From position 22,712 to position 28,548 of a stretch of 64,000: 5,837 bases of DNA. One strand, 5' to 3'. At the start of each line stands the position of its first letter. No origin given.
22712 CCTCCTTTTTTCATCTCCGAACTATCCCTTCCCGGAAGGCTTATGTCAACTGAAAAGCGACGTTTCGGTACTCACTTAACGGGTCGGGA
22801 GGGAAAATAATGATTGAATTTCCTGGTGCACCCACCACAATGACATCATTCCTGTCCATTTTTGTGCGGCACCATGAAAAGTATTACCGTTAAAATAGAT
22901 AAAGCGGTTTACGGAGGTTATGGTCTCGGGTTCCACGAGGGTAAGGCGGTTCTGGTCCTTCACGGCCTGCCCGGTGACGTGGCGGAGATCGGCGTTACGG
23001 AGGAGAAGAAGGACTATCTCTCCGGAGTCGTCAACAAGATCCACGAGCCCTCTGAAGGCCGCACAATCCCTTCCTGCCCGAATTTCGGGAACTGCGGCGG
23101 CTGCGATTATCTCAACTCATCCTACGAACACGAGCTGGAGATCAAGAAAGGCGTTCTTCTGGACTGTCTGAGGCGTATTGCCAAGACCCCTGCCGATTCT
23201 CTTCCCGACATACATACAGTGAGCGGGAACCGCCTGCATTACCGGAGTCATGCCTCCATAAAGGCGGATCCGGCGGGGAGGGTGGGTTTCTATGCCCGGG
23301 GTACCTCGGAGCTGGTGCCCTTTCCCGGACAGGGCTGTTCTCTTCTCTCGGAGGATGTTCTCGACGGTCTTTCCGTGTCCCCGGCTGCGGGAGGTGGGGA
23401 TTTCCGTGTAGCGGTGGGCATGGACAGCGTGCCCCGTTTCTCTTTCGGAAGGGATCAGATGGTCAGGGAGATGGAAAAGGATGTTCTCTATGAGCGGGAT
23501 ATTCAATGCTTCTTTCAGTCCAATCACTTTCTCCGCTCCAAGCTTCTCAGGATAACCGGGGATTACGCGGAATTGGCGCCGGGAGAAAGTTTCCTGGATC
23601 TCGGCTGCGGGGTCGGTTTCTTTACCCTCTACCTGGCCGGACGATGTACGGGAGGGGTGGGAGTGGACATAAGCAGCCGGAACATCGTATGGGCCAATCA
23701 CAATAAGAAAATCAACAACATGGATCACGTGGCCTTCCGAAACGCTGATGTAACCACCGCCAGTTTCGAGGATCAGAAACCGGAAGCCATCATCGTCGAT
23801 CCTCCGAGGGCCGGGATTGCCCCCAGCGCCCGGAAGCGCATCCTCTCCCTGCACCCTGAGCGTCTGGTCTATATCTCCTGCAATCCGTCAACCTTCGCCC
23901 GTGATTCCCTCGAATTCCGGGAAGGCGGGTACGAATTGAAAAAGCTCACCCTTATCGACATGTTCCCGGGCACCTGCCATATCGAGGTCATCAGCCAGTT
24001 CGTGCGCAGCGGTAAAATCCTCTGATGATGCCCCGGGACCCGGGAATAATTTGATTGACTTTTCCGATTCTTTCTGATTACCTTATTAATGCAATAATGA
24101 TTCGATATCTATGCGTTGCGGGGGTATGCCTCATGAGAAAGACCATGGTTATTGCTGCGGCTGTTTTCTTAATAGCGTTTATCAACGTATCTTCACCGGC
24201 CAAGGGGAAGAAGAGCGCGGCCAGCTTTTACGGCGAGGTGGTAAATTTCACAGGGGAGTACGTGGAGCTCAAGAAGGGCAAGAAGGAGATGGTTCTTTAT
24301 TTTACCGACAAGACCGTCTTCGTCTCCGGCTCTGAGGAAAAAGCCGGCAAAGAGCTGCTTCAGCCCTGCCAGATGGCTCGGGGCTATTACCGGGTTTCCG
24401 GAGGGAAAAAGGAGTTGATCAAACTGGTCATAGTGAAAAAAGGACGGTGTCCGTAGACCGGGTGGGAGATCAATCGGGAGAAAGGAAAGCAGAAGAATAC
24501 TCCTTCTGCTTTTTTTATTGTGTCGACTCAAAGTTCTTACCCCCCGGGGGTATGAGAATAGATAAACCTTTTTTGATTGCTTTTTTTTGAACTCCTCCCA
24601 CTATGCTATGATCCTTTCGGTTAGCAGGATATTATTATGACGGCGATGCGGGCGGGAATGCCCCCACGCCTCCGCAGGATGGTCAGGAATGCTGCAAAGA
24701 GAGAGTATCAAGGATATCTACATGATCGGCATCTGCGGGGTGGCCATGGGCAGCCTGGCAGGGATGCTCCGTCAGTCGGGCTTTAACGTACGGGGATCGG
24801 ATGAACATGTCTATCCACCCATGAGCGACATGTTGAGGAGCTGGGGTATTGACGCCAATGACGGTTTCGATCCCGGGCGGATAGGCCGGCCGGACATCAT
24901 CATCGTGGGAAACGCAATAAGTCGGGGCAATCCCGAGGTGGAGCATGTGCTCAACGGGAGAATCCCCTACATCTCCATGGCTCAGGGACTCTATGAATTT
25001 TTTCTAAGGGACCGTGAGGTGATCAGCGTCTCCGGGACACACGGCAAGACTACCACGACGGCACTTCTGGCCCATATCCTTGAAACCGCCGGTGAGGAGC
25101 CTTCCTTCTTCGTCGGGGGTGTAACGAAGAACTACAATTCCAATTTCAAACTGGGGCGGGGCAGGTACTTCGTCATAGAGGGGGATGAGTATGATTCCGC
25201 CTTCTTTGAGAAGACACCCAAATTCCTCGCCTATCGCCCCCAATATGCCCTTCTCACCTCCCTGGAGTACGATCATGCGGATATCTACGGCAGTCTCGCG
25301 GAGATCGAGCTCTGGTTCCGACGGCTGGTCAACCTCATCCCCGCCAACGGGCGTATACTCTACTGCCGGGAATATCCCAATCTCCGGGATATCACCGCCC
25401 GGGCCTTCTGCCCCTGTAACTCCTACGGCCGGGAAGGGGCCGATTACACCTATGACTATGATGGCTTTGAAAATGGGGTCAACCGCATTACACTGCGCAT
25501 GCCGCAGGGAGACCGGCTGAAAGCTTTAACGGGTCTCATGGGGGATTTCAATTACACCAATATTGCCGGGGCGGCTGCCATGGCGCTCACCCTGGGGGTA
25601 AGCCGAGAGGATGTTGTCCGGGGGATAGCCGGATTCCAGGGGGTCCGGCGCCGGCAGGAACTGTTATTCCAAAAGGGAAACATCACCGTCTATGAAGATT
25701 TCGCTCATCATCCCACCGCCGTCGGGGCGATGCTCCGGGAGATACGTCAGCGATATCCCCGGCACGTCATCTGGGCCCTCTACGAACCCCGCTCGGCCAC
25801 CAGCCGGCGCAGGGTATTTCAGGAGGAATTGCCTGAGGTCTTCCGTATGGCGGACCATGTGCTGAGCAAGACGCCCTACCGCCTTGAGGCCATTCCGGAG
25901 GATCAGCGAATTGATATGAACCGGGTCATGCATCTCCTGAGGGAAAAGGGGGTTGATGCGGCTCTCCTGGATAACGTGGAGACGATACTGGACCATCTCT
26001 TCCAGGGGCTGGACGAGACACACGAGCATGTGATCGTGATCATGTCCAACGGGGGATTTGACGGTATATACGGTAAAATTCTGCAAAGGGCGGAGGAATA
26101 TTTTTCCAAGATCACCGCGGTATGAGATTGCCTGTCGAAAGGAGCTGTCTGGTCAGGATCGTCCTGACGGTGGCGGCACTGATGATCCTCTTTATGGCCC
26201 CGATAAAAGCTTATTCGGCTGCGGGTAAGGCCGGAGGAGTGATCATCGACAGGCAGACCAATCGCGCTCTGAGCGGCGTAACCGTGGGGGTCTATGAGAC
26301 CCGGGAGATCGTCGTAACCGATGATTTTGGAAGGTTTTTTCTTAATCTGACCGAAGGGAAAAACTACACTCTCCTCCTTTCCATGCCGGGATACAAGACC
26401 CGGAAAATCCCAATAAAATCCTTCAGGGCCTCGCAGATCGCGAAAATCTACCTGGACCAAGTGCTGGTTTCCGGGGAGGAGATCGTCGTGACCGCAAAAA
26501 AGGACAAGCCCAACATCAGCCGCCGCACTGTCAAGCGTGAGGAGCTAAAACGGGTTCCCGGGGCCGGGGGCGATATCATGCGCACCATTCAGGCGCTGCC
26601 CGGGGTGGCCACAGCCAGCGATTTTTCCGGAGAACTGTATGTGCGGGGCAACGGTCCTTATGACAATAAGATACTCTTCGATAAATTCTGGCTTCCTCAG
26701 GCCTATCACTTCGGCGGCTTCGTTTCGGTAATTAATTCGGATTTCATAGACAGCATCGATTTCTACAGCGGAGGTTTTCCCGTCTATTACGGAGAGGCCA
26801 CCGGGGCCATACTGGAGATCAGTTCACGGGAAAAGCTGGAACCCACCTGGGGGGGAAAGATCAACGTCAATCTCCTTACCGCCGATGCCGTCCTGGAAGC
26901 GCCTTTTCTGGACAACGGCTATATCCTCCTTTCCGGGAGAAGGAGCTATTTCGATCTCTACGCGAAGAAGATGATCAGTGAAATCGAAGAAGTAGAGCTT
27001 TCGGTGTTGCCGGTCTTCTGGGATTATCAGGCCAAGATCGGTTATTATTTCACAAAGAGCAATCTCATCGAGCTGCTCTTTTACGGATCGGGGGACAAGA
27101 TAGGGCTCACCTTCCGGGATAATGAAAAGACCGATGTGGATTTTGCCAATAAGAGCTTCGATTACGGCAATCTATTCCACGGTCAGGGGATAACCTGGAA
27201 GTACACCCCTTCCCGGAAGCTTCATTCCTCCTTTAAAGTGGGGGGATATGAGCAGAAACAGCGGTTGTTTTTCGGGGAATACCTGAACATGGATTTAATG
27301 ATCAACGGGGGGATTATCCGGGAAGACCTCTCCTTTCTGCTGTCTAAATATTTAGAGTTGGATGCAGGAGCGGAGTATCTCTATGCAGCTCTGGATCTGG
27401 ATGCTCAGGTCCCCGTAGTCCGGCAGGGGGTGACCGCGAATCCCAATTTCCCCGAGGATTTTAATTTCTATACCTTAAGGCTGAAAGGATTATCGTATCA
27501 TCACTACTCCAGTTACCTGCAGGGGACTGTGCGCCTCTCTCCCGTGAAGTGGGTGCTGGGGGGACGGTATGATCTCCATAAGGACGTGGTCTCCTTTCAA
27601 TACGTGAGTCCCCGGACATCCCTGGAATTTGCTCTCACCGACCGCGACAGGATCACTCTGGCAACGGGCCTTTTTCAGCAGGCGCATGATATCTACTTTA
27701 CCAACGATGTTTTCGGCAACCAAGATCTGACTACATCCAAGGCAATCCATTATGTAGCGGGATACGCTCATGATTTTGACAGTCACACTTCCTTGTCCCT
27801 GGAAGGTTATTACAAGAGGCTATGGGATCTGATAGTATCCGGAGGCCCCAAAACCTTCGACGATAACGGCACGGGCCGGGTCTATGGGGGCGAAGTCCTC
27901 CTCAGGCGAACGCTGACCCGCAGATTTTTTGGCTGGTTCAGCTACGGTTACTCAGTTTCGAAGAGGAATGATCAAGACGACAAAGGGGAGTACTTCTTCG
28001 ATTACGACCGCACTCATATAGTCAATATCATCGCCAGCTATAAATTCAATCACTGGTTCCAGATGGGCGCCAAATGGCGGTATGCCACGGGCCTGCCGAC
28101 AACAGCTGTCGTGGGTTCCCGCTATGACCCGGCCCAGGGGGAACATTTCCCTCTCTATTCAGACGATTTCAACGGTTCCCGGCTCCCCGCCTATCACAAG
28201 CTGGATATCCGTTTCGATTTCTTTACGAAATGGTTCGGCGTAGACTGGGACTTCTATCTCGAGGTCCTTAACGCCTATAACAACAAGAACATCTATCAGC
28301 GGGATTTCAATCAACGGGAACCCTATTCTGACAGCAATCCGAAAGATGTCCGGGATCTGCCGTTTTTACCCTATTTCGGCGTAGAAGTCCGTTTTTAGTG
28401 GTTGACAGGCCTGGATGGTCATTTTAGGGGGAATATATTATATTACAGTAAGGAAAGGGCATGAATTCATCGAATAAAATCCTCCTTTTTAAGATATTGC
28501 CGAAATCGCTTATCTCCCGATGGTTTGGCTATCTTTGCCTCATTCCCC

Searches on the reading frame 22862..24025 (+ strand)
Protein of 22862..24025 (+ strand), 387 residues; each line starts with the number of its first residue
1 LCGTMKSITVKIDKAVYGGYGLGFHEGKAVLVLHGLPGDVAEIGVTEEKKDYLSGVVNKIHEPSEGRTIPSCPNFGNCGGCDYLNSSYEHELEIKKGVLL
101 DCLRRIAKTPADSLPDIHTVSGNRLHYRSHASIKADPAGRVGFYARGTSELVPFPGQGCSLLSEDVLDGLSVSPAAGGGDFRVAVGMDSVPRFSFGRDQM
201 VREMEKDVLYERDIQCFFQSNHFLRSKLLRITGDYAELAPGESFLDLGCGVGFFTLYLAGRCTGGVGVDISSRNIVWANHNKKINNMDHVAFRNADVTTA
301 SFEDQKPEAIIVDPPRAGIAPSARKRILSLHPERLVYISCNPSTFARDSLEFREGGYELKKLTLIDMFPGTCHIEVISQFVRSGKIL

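Call 15: search_protein_families(library=ncbifam, proteins=[window:22862-24025:+], max_evalue=1e-10)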
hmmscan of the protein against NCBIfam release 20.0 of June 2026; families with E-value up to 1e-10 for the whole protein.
window:22862-24025:+ (387 aa): 6 families
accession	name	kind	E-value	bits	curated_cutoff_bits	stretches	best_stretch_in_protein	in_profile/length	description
TIGR00479.1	rumA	equivalog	4.8e-68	230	183.55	2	198-375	251-432/432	23S rRNA (uracil(1939)-C(5))-methyltransferase RlmD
NF009639.0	PRK13168.1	equivalog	2.5e-63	214.5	458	2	205-382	265-445/446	23S rRNA (uracil(1939)-C(5))-methyltransferase RlmD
TIGR02085.1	meth_trns_rumB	equivalog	4.1e-28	98.4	429.5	1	199-381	192-373/374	23S rRNA (uracil(747)-C(5))-methyltransferase RlmC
NF002909.0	PRK03522.2-1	equivalog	1.2e-27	97.1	553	1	214-380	206-371/374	23S rRNA (uracil(747)-C(5))-methyltransferase RlmC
NF002910.0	PRK03522.2-3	equivalog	1.4e-26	93.4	558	1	211-382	205-382/383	23S rRNA (uracil(747)-C(5))-methyltransferase RlmC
TIGR02143.1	trmA_only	equivalog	7.7e-20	71.2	334.65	1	204-376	161-345/352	tRNA (uridine(54)-C5)-methyltransferase TrmA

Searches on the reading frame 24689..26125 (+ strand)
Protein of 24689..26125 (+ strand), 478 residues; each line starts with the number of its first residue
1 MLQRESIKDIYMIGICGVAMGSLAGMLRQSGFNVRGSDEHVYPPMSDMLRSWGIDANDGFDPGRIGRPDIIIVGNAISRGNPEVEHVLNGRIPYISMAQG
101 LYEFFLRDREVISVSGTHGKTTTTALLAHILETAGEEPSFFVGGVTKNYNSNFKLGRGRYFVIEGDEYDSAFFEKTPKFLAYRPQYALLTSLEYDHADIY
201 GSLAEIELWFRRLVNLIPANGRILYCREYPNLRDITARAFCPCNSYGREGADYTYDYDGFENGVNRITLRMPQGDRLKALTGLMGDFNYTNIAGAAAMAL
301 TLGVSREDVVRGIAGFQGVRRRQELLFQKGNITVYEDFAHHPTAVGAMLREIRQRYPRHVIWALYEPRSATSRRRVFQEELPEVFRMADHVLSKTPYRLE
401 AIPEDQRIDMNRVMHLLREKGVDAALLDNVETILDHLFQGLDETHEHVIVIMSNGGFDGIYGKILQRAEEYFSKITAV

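Call 15: search_protein_families(library=ncbifam, proteins=[window:24689-26125:+], max_evalue=1e-10)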
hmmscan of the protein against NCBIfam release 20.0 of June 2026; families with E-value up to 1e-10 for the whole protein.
window:24689-26125:+ (478 aa): 16 families
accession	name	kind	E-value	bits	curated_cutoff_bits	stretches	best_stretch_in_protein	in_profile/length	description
TIGR01081.1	mpl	equivalog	1.1e-107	360.8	388.7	1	10-467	2-446/448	UDP-N-acetylmuramate:L-alanyl-gamma-D-glutamyl-meso-diaminopimelate ligase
TIGR01082.1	murC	equivalog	2.4e-82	277.4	335.1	1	10-437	2-423/449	UDP-N-acetylmuramate--L-alanine ligase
NF011171.0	PRK14573.1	equivalog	6.9e-42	143.3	1015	1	11-426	8-409/809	bifunctional UDP-N-acetylmuramate--L-alanine ligase/D-alanine--D-alanine ligase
NF053645.1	pMurC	equivalog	5.9e-27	94.5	560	2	12-138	3-131/492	pseudomurein biosynthesis peptide ligase pMurC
TIGR01085.1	murE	subfamily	1.1e-20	74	257.3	1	265-361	265-361/472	UDP-N-acetylmuramyl-tripeptide synthetase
NF001124.0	PRK00139.1-2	equivalog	8.5e-19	67.7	476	1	237-356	256-375/500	UDP-N-acetylmuramoyl-L-alanyl-D-glutamate--2,6-diaminopimelate ligase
NF001126.0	PRK00139.1-4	equivalog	3.3e-18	65.5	373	1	187-361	197-371/486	UDP-N-acetylmuramoyl-L-alanyl-D-glutamate--2,6-diaminopimelate ligase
TIGR01087.1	murD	equivalog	2.7e-17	63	211.95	1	21-350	12-336/441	UDP-N-acetylmuramoyl-L-alanine--D-glutamate ligase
TIGR01143.1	murF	subfamily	6.4e-16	58.3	288.6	1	109-337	74-302/418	UDP-N-acetylmuramoyl-tripeptide--D-alanyl-D-alanine ligase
NF001123.0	PRK00139.1-1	equivalog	7.8e-16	57.8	586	0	266-364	285-381/493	UDP-N-acetylmuramoyl-L-alanyl-D-glutamate--2,6-diaminopimelate ligase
NF008896.0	PRK11929.1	equivalog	3.3e-14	51.7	1023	0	185-353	203-377/965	bifunctional UDP-N-acetylmuramoyl-L-alanyl-D-glutamate--2,6-diaminopimelate ligase MurE/UDP-N-acetylmuramoyl-tripeptide--D-alanyl-D-alanine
NF053646.1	pMurD1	equivalog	1.7e-13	50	610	0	273-375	270-368/465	pseudomurein biosynthesis peptide ligase pMurD1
NF010628.0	PRK14022.1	equivalog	8.7e-13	47.8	536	0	283-355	293-364/483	UDP-N-acetylmuramoyl-L-alanyl-D-glutamate--L-lysine ligase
NF053648.1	pMurE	equivalog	3.1e-11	42.7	600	0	290-356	288-352/464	pseudomurein biosynthesis peptide ligase pMurE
NF053647.1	pMurD2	equivalog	5.9e-11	41.9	550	0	108-144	98-132/405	pseudomurein biosynthesis peptide ligase pMurD2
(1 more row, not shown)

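Call 31: find_encoding_contigs(protein=window:24689-26125:+, flank=10000, max_places=10)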
Protein window:24689-26125:+ (478 aa): no gene with exactly this product is on record in the collection.

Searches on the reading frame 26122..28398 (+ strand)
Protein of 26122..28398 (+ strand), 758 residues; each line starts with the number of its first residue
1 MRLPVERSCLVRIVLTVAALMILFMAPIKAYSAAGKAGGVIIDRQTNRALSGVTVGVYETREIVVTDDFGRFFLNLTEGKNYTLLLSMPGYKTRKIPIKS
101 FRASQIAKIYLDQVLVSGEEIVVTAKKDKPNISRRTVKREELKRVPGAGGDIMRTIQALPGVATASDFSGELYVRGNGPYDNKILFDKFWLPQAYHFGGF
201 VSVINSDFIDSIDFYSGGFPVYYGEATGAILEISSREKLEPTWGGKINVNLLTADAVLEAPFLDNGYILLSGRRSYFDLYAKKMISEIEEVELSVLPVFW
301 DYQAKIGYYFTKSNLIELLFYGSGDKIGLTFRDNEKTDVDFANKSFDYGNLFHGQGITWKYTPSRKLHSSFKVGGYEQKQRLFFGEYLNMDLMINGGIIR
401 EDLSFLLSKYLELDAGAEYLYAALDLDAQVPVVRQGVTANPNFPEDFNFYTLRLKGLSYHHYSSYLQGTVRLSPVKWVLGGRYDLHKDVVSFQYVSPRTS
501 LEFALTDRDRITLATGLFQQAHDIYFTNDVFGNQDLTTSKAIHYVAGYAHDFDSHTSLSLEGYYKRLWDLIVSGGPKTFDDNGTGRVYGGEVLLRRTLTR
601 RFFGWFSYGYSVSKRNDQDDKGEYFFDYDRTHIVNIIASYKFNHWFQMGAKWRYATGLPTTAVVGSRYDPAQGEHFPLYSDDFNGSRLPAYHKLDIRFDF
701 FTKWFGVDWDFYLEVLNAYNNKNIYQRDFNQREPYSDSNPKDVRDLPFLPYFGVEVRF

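Call 16: search_protein_families(library=ncbifam, proteins=[window:26122-28398:+], max_evalue=1e-10)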
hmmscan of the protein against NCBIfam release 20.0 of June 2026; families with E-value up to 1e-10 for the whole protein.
window:26122-28398:+ (758 aa): 0 families

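Call 61: search_protein_families(library=pfam, proteins=[window:26122-28398:+], max_evalue=0.001)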
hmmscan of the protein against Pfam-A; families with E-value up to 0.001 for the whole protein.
window:26122-28398:+ (758 aa): 3 families
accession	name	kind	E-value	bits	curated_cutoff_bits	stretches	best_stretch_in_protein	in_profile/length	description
PF13715.12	CarbopepD_reg_2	-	5.9e-12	45.9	32.2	1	39-123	3-88/88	CarboxypepD_reg-like domain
PF07715.20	Plug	-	3.6e-07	31.1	23.9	1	131-227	6-104/107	TonB-dependent Receptor Plug Domain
PF13620.12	CarboxypepD_reg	-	1.7e-06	28.7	32.3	1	39-97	4-65/82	Carboxypeptidase regulatory-like domain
